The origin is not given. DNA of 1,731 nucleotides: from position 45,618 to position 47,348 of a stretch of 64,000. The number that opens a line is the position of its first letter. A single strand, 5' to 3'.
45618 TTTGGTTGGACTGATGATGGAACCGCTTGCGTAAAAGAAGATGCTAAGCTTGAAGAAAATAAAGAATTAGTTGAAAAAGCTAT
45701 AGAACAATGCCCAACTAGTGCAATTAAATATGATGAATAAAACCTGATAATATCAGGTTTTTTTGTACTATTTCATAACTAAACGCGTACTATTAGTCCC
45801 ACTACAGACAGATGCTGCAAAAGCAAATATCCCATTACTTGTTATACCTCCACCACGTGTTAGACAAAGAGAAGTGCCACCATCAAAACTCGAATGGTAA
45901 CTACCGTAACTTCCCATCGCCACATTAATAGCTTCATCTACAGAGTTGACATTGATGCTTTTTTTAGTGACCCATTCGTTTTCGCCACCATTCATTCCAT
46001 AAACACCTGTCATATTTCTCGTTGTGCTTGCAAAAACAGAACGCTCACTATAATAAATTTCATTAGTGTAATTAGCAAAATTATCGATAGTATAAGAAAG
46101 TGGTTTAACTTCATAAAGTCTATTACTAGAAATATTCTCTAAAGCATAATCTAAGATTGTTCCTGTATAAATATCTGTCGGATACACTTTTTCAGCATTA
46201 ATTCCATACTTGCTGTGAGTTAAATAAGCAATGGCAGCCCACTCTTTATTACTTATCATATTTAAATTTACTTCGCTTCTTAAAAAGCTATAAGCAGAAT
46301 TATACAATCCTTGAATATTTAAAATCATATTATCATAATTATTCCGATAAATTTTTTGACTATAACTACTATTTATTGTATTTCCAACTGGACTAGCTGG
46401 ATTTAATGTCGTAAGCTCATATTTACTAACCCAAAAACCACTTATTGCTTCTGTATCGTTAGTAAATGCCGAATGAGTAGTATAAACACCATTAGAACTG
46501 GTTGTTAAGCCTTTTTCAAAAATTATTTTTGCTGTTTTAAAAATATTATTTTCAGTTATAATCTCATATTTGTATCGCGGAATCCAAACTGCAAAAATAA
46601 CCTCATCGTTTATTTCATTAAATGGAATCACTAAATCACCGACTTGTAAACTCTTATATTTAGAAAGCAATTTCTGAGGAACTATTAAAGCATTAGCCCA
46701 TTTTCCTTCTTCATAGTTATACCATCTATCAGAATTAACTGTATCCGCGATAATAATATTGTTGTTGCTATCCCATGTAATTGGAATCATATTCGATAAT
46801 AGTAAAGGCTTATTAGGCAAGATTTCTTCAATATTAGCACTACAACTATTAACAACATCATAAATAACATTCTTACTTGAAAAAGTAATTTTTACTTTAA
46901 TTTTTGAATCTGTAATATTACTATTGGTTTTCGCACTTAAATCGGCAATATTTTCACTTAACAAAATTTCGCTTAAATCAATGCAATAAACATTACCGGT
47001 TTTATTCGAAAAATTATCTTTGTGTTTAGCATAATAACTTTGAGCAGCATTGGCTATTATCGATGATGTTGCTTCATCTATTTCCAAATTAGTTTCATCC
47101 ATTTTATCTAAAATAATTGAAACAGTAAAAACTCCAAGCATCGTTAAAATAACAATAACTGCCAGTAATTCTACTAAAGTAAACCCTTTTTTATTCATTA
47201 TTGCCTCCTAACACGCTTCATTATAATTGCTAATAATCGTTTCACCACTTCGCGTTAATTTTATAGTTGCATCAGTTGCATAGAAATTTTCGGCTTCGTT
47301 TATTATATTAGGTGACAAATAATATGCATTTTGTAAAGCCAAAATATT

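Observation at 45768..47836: Two orphan type IV pilin-like genes hitch-hiking on the yceD-rpmF unit; the larger has an FGE-sulfatase-like C-terminal domain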

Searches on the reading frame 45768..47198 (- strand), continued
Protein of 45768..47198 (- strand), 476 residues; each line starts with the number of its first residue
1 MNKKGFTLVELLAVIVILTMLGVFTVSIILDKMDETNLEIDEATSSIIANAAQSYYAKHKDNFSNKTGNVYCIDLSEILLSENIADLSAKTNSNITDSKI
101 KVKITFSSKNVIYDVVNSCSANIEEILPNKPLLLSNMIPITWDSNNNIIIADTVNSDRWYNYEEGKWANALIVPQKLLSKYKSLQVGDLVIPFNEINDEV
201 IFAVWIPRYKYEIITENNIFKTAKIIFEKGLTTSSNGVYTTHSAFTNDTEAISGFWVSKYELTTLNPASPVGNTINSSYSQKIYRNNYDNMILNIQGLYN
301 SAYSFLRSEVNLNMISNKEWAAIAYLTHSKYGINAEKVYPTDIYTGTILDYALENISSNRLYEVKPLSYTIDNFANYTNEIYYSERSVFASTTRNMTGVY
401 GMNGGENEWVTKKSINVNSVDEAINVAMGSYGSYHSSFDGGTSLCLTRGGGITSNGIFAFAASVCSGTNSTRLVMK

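Call 60: search_protein_families(library=pfam, proteins=[L008:12910-13962:+, L008:12207-12584:+, L008:12581-12937:+, L031:12937-13989:+, L031:12232-12603:+, L074:7985-9343:-, L074:2379-3857:+, L074:4232-5083:+, L074:11875-13437:+, L074:9437-11389:+], max_evalue=0.01)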
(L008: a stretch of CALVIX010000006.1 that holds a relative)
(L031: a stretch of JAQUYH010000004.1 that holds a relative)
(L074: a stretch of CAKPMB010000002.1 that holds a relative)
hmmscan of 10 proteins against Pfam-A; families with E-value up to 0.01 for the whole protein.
L008:12910-13962:+ (350 aa): 1 family
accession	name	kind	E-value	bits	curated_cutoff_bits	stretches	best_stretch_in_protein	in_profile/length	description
PF00078.32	RVT_1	-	3.8e-16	59.8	29.6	1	77-275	9-203/205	Reverse transcriptase (RNA-dependent DNA polymerase)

L008:12207-12584:+ (125 aa): 1 family
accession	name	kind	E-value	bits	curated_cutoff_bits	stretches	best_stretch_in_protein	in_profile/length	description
PF01624.25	MutS_I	-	1.9e-09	38.2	20.6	1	4-85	3-88/113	MutS domain I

L008:12581-12937:+ (118 aa): 2 families
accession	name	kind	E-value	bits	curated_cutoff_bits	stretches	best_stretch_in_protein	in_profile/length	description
PF22296.2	bAvd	-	2.3e-19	70.3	40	1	9-115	3-107/107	bAvd-like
PF05635.17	23S_rRNA_IVP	-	5.4e-06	27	33.8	1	5-109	1-105/106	23S rRNA-intervening sequence protein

L031:12937-13989:+ (350 aa): 1 family
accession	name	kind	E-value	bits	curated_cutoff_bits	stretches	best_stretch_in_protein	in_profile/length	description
PF00078.32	RVT_1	-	2.1e-16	60.7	29.6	1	72-272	8-205/205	Reverse transcriptase (RNA-dependent DNA polymerase)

L031:12232-12603:+ (123 aa): 1 family
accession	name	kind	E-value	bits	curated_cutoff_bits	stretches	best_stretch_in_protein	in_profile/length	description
PF01624.25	MutS_I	-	4.8e-08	33.7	20.6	1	6-92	5-95/113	MutS domain I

L074:7985-9343:- (452 aa): 12 families
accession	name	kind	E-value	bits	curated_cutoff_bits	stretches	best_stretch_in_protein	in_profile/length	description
PF00437.27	T2SSE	-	3.4e-119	398.2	24.9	1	11-387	8-368/370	Type II/IV secretion system protein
PF13401.12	AAA_22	-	2.1e-05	25.3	27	1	145-190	5-50/130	AAA domain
PF01580.24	FtsK_SpoIIIE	-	5.4e-05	23.2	24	1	143-169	38-63/221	FtsK/SpoIIIE family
PF13173.12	AAA_14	-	0.00025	21.5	27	1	145-238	2-86/129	AAA domain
PF13191.12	AAA_16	-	0.00051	21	32.6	1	144-180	24-57/167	AAA ATPase domain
PF12775.13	AAA_7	-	0.00062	19.8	25.8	1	148-179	36-67/181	P-loop containing dynein motor region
PF01935.23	DUF87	-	0.0019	18.8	23.2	1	149-177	27-56/220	Helicase HerA, central domain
PF13245.12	AAA_19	-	0.0032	18.1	25.1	0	143-173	9-39/134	AAA domain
PF25199.1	nSTAND_NTPase5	-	0.0036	17.6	34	0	146-187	42-84/145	Novel STAND NTPase 5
PF20720.3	nSTAND3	-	0.004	17.3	27.2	1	135-184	8-56/155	Novel STAND NTPase 3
PF13555.12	AAA_29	-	0.0046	17.1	27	0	140-162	16-39/61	P-loop containing region of AAA domain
PF05673.19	DUF815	-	0.006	16.2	23.8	0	145-180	53-88/249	Protein of unknown function (DUF815)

L074:2379-3857:+ (492 aa): 2 families
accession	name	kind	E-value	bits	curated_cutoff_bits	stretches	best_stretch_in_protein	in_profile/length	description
PF00144.29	Beta-lactamase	-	1.4e-32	113.6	27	1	117-411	42-313/329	Beta-lactamase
PF13354.11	Beta-lactamase2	-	0.00016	21.6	22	0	119-155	15-51/214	Beta-lactamase enzyme family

L074:4232-5083:+ (283 aa): 2 families
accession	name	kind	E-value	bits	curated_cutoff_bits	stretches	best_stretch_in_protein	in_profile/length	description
PF07454.18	SpoIIP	-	4.4e-49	167.8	24.4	1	88-271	77-268/269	Stage II sporulation protein P (SpoIIP)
PF01520.23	Amidase_3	-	0.0088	16.5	27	1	138-259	47-152/174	N-acetylmuramoyl-L-alanine amidase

L074:11875-13437:+ (520 aa): 0 families

L074:9437-11389:+ (650 aa): 0 families

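Call 62: search_protein_families(library=ncbifam, proteins=[L022:2540-4453:+, L025:2367-4061:+, L026:3243-5252:+, L034:3937-5577:+, L042:8646-10550:+, L013:963-2699:+, L043:5566-7599:+, L065:9506-12499:+, L016:9404-11230:+, L008:9989-11635:+], max_evalue=0.01)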
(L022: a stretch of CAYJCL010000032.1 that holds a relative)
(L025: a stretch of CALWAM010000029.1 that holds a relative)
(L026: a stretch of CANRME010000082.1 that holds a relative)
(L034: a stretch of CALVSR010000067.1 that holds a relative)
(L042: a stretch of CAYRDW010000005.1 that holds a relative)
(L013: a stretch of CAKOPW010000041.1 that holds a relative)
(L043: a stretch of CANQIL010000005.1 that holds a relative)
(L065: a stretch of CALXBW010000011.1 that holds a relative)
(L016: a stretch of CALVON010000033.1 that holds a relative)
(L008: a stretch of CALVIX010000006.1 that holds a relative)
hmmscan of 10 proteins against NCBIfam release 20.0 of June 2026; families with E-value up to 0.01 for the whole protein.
L022:2540-4453:+ (637 aa): 0 families

L025:2367-4061:+ (564 aa): 0 families

L026:3243-5252:+ (669 aa): 1 family
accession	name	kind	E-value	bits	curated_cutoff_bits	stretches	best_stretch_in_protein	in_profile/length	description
NF000153.1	linco_LnuAN2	exception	0.0091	15.8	340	0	192-251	81-136/170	lincosamide nucleotidyltransferase Lnu(AN2)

L034:3937-5577:+ (547 aa): 0 families

L042:8646-10550:+ (634 aa): 0 families

L013:963-2699:+ (578 aa): 0 families

L043:5566-7599:+ (677 aa): 0 families

L065:9506-12499:+ (997 aa): 2 families
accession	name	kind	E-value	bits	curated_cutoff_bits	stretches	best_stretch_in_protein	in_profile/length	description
TIGR01710.1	typeII_sec_gspG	equivalog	0.0011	19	88.85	1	5-55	1-51/134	type II secretion system major pseudopilin GspG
NF007862.0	PRK10574.1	equivalog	0.0032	17.6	138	1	1-64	1-62/145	prepilin peptidase-dependent pilin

L016:9404-11230:+ (608 aa): 1 family
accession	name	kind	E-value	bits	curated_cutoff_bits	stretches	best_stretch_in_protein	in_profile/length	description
NF005247.0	PRK06758.1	equivalog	0.004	17.4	233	0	22-66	7-48/128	hypothetical protein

L008:9989-11635:+ (548 aa): 9 families
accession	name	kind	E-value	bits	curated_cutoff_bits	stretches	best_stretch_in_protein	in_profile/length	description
TIGR02532.1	IV_pilin_GFxxxE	domain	2.2e-07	30.4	16.3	1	5-27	2-24/24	prepilin-type N-terminal cleavage/methylation domain-containing protein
TIGR01710.1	typeII_sec_gspG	equivalog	7.3e-06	26.1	88.85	1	5-54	1-50/134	type II secretion system major pseudopilin GspG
NF040999.1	pilin_ComGC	equivalog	4.3e-05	23.6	75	1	4-59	1-52/84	competence type IV pilus major pilin ComGC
NF007862.0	PRK10574.1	equivalog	0.00063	19.9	138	1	1-37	1-37/145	prepilin peptidase-dependent pilin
TIGR02599.1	TIGR02599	subfamily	0.001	18.4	256.5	1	6-61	1-56/361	Verru_Chthon cassette protein C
TIGR01708.2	typeII_sec_gspH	equivalog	0.0018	18.3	80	1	4-52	1-46/169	type II secretion system minor pseudopilin GspH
NF038304.1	EPS_HpsC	equivalog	0.0026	17.4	200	1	2-43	18-59/318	hormogonium polysaccharide secretion pseudopilin HpsC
TIGR02596.1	TIGR02596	subfamily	0.0029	17.7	70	1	7-41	1-35/196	Verru_Chthon cassette protein D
NF041013.1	T4P_ComGE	equivalog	0.0055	16.8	49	0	5-42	4-41/83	competence type IV pilus minor pilin ComGE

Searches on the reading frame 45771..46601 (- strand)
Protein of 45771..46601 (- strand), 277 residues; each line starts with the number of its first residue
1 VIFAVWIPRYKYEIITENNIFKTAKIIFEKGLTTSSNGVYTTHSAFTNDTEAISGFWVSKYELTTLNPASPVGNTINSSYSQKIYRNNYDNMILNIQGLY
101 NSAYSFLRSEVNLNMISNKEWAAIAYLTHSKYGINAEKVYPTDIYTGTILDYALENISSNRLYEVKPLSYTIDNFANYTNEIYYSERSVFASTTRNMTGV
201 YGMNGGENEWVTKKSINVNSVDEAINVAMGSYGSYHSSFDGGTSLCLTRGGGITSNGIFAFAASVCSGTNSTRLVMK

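Call 73: search_solved_structures(query=A6, max_evalue=10, show_alignments=4)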
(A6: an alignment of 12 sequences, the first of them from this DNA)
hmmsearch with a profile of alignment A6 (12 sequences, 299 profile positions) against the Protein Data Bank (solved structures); distinct sequences matched with E-value up to 10: 2.
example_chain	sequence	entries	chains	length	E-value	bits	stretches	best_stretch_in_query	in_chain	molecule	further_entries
5vf4_A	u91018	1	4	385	7.9e-05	25.6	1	49-200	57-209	Uncharacterized protein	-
5hha_A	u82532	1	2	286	0.4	13.4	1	163-201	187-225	PvdO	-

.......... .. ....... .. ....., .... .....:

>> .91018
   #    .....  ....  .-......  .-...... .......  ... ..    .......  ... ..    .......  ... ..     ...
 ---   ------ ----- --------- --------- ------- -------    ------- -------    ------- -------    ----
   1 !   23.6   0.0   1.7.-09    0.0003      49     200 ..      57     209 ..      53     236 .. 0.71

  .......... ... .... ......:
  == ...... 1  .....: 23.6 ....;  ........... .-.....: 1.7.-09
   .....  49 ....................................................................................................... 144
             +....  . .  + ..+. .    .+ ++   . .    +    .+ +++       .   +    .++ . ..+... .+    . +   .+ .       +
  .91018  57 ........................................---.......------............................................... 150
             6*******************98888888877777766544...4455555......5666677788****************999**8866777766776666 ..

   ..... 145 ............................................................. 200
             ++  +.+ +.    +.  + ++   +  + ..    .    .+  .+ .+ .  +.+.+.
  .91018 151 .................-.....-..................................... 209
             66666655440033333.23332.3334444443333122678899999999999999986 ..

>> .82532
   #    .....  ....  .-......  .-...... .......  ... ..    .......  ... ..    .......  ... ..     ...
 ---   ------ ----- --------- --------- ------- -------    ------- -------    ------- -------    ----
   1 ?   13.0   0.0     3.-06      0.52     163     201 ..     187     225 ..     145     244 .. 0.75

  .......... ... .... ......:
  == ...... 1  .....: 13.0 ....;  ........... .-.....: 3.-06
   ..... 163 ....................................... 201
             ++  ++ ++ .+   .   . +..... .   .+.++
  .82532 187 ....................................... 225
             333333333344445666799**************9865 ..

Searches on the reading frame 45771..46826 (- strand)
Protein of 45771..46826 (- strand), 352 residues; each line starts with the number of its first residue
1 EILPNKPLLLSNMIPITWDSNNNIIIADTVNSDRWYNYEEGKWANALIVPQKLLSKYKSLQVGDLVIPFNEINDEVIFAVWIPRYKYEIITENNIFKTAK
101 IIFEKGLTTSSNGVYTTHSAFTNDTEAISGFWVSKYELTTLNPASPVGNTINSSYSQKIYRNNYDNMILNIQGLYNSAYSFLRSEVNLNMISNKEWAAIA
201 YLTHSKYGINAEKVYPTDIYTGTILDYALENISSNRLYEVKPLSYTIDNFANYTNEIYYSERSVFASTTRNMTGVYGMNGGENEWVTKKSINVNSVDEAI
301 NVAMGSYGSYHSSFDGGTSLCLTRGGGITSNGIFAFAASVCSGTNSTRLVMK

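Call 65: search_protein_representatives(protein=window:45771-46826:-)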
Query: 352 residues. Proteins with E-value up to 0.001 (for the whole library): 1906; up to 1e-10: 817; up to 1e-30: 11. The best 150 are listed.
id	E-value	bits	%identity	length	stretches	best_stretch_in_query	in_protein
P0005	9.3e-107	373.4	55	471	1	2-351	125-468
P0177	1.0e-88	314.2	34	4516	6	5-223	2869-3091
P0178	5.8e-64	232.7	34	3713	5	5-297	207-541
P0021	1.8e-49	185.1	39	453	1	3-352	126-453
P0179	1.6e-44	168.8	34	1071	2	4-314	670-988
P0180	5.3e-43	163.8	33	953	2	4-330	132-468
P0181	5.2e-42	160.6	37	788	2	7-218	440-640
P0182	2.5e-35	138.6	35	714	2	6-329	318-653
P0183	1.4e-33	132.8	36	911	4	5-127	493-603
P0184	3.2e-33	131.7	32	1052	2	6-287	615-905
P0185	5.7e-31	124.3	38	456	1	5-319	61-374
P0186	1.8e-29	119.3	32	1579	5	5-255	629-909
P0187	2.4e-29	118.9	48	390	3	4-210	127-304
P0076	6.0e-28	114.3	39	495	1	6-317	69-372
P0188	1.1e-27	113.4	39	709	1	7-287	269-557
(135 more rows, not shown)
